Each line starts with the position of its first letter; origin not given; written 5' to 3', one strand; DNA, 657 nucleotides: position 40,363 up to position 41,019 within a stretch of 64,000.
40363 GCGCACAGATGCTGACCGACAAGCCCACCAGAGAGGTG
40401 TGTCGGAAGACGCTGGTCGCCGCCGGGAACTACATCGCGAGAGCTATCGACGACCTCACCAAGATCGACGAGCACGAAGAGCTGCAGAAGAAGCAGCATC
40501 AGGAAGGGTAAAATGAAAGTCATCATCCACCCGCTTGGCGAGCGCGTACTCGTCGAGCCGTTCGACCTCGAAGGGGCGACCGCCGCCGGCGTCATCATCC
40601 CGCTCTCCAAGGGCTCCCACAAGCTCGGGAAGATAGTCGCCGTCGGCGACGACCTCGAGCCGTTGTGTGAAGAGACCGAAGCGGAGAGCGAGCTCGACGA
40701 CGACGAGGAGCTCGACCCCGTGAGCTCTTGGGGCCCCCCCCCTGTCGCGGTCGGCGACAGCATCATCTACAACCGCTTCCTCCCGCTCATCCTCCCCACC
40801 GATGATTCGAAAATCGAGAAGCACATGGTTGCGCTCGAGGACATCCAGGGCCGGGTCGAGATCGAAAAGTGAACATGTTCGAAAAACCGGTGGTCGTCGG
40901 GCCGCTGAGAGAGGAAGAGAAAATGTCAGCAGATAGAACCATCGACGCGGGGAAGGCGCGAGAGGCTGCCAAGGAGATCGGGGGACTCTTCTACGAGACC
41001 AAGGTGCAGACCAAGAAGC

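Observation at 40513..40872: Phage-encoded GroES-like co-chaperonin at the head of the morphogenesis block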

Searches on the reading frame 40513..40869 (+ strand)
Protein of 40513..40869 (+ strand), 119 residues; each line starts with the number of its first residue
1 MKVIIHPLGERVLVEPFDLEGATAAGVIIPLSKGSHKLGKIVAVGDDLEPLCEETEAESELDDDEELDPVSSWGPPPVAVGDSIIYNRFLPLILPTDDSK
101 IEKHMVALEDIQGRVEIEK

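Call 4: search_protein_families(library=pfam, proteins=[window:40513-40869:+], max_evalue=10)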
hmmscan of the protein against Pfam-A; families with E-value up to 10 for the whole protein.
window:40513-40869:+ (119 aa): 2 families
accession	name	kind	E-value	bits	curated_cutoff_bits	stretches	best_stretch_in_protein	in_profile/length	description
PF00166.26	Cpn10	-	1.7e-07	31.6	21.1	1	5-46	2-44/93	Chaperonin 10 Kd subunit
PF18929.5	DUF5678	-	0.065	13.5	23.2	1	39-57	16-34/49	Family of unknown function (DUF5678)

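Call 5: search_protein_families(library=phrogs, proteins=[window:40513-40869:+], max_evalue=10)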
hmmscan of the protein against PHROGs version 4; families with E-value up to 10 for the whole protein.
window:40513-40869:+ (119 aa): 1 family
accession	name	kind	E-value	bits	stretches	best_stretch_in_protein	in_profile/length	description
phrog_3188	-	other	2.2e-06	28.4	1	5-48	3-47/96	co-chaperonin GroES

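Call 6: search_solved_structures(query=window:40513-40869:+, max_evalue=10, show_alignments=3)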
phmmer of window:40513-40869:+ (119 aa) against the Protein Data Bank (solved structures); distinct sequences matched with E-value up to 10: 19.
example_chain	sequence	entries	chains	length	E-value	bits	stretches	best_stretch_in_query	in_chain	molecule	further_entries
7ekq_R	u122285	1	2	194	4.9e-06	29.9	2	5-47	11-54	Cpn20 co-chaperonin subunit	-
3nx6_A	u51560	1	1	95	7.8e-05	26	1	5-46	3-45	10kDa chaperonin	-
8wuc_a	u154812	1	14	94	0.00031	24.1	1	5-47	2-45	Co-chaperonin GroES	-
4v4o_O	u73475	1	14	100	0.00037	23.8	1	2-46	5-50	cpn10(GroES)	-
1hx5_A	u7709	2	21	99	0.00067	23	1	2-46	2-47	10 KDA CHAPERONIN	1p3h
1wnr_A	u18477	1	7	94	0.0038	20.6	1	5-46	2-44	10 kDa chaperonin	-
7ekq_P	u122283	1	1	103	0.004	20.5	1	6-48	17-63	Chaperonin 11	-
8wuw_a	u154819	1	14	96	0.0055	20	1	5-47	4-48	Co-chaperonin GroES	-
7ekq_Q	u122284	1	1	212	0.0056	20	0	5-46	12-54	Chaperonin 23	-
8wux_a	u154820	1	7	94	0.0065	19.8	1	6-47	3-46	Co-chaperonin GroES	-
1lep_A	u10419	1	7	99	0.023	18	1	2-46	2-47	CHAPERONIN-10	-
8bm0_W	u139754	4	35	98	0.23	14.8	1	5-46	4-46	Co-chaperonin GroES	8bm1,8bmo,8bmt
1aon_O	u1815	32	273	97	0.24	14.8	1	5-47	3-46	GROEL/GROES COMPLEX | GROES | groES protein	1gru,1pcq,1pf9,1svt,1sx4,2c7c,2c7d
8bkz_Y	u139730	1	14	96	0.3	14.4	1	5-47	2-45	Co-chaperonin GroES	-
9esi_n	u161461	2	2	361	0.3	14.4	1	52-102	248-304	Uncharacterized protein C17A2.08c | Uncharacterized protein C17A2.08c (PAXBP1)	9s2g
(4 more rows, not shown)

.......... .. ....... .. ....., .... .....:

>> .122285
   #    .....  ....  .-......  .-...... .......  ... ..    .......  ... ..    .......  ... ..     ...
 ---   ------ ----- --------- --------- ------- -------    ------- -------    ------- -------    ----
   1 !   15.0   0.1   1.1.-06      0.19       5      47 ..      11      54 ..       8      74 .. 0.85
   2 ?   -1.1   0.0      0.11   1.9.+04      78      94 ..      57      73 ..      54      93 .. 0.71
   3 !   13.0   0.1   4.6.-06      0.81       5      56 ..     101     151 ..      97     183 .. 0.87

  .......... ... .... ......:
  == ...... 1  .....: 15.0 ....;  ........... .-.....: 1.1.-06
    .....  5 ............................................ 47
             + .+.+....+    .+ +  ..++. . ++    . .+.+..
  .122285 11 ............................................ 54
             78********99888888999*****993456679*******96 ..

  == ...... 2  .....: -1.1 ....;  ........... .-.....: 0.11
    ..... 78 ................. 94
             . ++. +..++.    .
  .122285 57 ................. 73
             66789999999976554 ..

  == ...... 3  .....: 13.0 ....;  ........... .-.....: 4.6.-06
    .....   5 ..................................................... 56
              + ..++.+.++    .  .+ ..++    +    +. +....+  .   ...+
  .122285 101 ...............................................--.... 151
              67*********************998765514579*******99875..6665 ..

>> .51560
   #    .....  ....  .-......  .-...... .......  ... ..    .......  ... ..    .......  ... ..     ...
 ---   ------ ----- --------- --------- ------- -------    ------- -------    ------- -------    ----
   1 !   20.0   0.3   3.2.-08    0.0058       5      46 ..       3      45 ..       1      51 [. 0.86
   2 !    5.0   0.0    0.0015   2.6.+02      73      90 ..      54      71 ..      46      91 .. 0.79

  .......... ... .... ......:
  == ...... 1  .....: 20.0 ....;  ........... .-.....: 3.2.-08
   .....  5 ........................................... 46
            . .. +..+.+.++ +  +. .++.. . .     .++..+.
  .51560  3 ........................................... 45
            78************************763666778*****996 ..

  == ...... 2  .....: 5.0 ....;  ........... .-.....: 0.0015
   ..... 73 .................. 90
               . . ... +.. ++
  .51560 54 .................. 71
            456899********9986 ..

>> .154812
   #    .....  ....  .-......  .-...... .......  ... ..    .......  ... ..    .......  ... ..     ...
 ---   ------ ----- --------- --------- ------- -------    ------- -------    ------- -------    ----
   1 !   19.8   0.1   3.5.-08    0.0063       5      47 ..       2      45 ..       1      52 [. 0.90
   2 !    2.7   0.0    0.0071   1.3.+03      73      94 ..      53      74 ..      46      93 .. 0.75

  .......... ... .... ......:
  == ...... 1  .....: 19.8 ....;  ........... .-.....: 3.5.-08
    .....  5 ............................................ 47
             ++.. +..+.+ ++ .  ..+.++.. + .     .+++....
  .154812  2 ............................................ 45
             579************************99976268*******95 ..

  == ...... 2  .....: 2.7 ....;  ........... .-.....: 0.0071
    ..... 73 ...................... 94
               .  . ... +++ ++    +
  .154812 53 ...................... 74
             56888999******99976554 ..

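Call 14: find_homologous_proteins(query=window:40513-40869:+, max_evalue=0.001)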
Query window:40513-40869:+ (119 aa): 1 proteins with E <= 0.001 among 41 candidates.
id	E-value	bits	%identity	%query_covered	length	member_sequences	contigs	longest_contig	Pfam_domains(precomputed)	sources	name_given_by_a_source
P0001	1.5e-70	253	100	100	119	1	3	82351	PF00166.27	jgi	-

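Call 15: find_encoding_contigs(protein=window:40513-40869:+, flank=10000, max_places=6)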
Protein window:40513-40869:+ (119 aa): 2 contigs read that carry it; 2 places shown.
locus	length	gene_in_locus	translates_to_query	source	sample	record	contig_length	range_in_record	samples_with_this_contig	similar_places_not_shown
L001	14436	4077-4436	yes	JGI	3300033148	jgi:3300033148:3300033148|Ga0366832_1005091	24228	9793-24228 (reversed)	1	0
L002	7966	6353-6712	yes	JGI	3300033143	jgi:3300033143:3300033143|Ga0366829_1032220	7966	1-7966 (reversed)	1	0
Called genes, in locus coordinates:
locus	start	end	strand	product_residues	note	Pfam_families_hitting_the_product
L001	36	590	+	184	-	-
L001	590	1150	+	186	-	-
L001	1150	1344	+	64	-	-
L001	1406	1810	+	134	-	-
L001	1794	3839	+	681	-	-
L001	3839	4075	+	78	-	-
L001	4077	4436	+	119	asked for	PF00166:Cpn10 (weak)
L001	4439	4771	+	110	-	-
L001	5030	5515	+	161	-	PF01841:Transglut_core (weak)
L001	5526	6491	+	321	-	-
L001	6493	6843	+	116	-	-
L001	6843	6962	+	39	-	-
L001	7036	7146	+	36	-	-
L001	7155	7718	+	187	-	-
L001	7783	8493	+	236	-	-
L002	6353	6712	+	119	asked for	PF00166:Cpn10 (weak)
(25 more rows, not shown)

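Call 23: find_related_loci(query=window:40513-40869:+, collection=viral_contigs, flank=10000)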
Query window:40513-40869:+ (119 aa) in viral_contigs; peptide patterns used: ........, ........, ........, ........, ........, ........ (x = any residue, [..] = any of these).
30 stretches matched a pattern, but none encodes a relative of the query by tblastn (E <= 1e-3).

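Call 24: search_dna_similar(query=window:40513-40869:+, collection=phages, mode=protein, max_evalue=0.01, max_rows=30)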
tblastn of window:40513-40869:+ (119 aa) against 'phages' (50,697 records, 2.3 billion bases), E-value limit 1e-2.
No match.

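Call 25: predict_structure(protein=window:40513-40869:+)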
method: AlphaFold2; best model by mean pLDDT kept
length: 119 residues; sequences in the alignment: 1
mean_pLDDT: 41.4   pTM: 0.28
mean pLDDT of the five models: 41.4, 37.8, 36.9, 33.4, 32.1
residues with pLDDT >= 90: 0; 70-90: 0; 50-70: 13; < 50: 106
segments of 3 or more residues with pLDDT < 50: 1-4, 6-8, 15-28, 30-61, 67-89, 91-105, 107-119
pLDDT, mean of each block of 10 residues (from residue 1): 48 47 42 39 33 37 51 33 38 46 46 37
secondary structure, 60 per line:
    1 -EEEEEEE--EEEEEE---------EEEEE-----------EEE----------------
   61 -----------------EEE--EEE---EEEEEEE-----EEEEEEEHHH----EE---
elements in order: E2-8 E11-16 E26-30 E42-44 E78-80 E83-85 E89-95 E101-107

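Call 26: search_protein_representatives(protein=window:40513-40869:+)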
Query: 119 residues. Proteins with E-value up to 0.001 (for the whole library): 11; up to 1e-10: 2; up to 1e-30: 1. The best 11 are listed.
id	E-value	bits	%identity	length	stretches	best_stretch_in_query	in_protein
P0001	4.8e-71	252.6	100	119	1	1-119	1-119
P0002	2.0e-22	95.7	56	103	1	5-116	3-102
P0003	2.1e-10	56.9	44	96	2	6-47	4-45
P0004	5.0e-09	52.5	44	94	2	5-48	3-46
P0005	9.6e-05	38.7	51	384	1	5-51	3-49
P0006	1.6e-04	37.9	37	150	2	5-46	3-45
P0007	3.4e-04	36.9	42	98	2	2-49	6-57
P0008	5.0e-04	36.4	47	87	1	5-49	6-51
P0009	6.0e-04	36.1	45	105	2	4-46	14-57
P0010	6.4e-04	36.0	46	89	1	2-53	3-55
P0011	8.7e-04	35.6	37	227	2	5-49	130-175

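Call 29: find_homologous_proteins(query=A1, max_evalue=0.001)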
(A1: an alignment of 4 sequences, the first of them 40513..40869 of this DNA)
Query A1 (4 sequences) (119 aa, profile of the alignment): 14 proteins with E <= 0.001 among 445 candidates.
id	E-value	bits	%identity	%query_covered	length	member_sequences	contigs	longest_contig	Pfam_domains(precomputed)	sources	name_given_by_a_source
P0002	9.6e-43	162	49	94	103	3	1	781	PF00166.27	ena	-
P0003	8.6e-41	156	37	76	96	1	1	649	-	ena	-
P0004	8.8e-37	143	34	100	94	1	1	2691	-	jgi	jgi:co-chaperonin GroES (HSP10)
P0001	9.8e-37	143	100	100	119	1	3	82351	PF00166.27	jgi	-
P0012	5.5e-5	41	30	75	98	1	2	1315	PF00166.27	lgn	-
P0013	1.6e-4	40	37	71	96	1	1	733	PF00166.27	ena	-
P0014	3.6e-4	38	36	71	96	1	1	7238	PF00166.27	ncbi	-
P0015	4.0e-4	38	37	71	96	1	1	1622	PF00166.27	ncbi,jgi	jgi:chaperonin GroES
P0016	4.2e-4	38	48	35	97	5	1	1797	PF00166.27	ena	-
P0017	4.3e-4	38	37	71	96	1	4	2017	PF00166.27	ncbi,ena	-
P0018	4.4e-4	38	37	71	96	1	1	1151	PF00166.27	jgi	jgi:chaperonin GroES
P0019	4.5e-4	38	37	71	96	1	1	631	PF00166.27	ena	-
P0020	4.6e-4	38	35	71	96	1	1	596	PF00166.27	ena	-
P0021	6.3e-4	38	37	71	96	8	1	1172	PF00166.27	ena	-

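Call 31: search_solved_structures(query=A1, max_evalue=0.01, show_alignments=2)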
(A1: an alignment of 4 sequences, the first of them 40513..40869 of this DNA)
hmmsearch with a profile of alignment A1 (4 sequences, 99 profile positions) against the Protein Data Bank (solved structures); distinct sequences matched with E-value up to 0.01: 18.
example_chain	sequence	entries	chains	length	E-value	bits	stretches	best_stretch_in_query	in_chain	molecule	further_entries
7ekq_R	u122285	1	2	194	1.3e-09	41.3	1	3-96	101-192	Cpn20 co-chaperonin subunit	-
7ekq_Q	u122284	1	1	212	5.9e-09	39.2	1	2-75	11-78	Chaperonin 23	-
8wuc_a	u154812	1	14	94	1.7e-08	37.7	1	2-97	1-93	Co-chaperonin GroES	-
1wnr_A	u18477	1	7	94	5.2e-07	32.9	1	3-81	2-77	10 kDa chaperonin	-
4v4o_O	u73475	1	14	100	5.5e-07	32.8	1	3-81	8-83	cpn10(GroES)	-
3nx6_A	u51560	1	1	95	6.7e-07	32.6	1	1-95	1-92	10kDa chaperonin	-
1hx5_A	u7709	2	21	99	9.4e-07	32.1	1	2-97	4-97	10 KDA CHAPERONIN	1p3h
8wuw_a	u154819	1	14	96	2.8e-06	30.6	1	2-95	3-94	Co-chaperonin GroES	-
8wux_a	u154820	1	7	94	3.6e-06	30.2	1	3-95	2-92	Co-chaperonin GroES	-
7ekq_P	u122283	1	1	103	4.5e-06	29.9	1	2-98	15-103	Chaperonin 11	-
1lep_A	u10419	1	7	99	1e-05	28.8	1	2-97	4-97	CHAPERONIN-10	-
1aon_O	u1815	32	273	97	3.8e-05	26.9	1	1-98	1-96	GROEL/GROES COMPLEX | GROES | groES protein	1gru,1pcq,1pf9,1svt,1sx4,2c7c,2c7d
8bm0_W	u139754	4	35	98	0.00015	25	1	2-98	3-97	Co-chaperonin GroES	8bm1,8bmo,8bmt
8bkz_Y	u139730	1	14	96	0.00022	24.5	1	3-98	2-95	Co-chaperonin GroES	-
6mrc_V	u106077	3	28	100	0.0025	21.1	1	3-96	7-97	10 kDa heat shock protein, mitochondrial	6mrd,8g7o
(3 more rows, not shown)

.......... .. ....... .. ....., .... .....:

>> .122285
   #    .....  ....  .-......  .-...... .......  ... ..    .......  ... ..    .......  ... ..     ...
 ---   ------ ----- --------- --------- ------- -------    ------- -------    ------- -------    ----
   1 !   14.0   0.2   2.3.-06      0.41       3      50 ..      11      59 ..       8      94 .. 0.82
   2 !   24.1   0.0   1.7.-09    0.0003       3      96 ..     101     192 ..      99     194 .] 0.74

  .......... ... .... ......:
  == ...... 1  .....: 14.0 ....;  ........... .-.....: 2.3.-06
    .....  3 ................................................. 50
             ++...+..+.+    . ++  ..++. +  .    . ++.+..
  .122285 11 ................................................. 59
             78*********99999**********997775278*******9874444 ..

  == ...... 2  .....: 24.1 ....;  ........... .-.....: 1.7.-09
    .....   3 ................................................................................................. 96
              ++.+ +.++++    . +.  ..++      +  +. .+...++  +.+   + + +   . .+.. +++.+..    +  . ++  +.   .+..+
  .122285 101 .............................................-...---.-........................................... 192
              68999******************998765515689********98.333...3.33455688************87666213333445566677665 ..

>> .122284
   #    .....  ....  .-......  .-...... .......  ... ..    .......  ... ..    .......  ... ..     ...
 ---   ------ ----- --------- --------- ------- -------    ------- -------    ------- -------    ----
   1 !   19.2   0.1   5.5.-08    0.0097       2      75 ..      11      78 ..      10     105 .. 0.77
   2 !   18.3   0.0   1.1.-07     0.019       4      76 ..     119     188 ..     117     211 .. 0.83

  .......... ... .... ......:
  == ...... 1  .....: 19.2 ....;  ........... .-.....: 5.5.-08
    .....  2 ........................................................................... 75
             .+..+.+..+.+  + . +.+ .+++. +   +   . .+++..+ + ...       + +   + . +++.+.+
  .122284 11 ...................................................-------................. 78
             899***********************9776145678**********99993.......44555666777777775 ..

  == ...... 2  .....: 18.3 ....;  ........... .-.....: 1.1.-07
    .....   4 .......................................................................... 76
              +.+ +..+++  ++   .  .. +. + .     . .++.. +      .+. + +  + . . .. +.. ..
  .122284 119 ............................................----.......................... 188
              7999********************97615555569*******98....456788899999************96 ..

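Call 34: search_protein_families(library=ncbifam, proteins=[window:40513-40869:+], max_evalue=0.01)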
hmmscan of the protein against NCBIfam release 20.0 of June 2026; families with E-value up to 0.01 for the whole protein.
window:40513-40869:+ (119 aa): 12 families
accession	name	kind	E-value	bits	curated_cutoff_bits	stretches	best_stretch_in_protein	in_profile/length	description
NF001530.0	PRK00364.1-6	equivalog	1.4e-07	31.4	136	1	2-47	8-54/104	co-chaperone GroES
NF001539.0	PRK00364.3-5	equivalog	3.7e-07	30.2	122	1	4-46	2-45/91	co-chaperone GroES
NF001531.0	PRK00364.2-2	subfamily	1e-06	28.7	96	1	5-46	3-45/94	co-chaperone GroES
NF001534.0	PRK00364.2-5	equivalog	2e-06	27.7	120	1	5-46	2-44/94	co-chaperone GroES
NF001537.0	PRK00364.3-3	equivalog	2.1e-06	27.9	109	1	6-52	4-51/86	co-chaperone GroES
NF011106.0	PRK14533.1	equivalog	1.4e-05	24.9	128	1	5-46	3-45/91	co-chaperonin GroES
NF001533.0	PRK00364.2-4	subfamily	5.3e-05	23.1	99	1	3-46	4-48/98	co-chaperone GroES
NF001527.0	PRK00364.1-2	subfamily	0.0001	22.4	120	1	5-46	3-45/96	co-chaperone GroES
NF001535.0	PRK00364.3-1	equivalog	0.0001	22.4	215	1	5-47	3-46/118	co-chaperone GroES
NF001529.0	PRK00364.1-5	subfamily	0.00012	22.1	133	1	5-47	3-46/95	co-chaperone GroES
NF001538.0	PRK00364.3-4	equivalog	0.0012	19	142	0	5-49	6-51/92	co-chaperone GroES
NF001532.0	PRK00364.2-3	equivalog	0.0018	18.3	130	1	5-46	2-44/94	co-chaperone GroES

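Call 35: find_encoding_contigs(protein=P0004, flank=5000, max_places=4)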
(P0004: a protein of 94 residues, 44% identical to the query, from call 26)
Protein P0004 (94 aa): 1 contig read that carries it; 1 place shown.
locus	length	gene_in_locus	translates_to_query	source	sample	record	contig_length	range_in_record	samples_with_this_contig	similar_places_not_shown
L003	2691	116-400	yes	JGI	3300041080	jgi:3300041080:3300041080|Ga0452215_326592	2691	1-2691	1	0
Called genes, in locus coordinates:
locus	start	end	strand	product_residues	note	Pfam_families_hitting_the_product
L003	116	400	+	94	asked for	-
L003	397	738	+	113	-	PF00166:Cpn10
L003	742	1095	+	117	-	-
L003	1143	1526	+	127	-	-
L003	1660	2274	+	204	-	PF01841:Transglut_core (weak)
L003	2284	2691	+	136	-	?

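Call 36: find_encoding_contigs(protein=P0002, flank=5000, max_places=4)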
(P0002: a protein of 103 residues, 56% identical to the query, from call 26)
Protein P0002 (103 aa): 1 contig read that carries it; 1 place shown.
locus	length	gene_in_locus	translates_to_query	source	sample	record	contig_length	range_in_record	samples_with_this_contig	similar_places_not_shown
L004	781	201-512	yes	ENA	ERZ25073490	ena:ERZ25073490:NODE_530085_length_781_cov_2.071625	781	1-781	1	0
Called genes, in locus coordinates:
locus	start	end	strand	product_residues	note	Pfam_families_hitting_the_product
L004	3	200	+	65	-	?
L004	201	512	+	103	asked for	PF00166:Cpn10 (weak)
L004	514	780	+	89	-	?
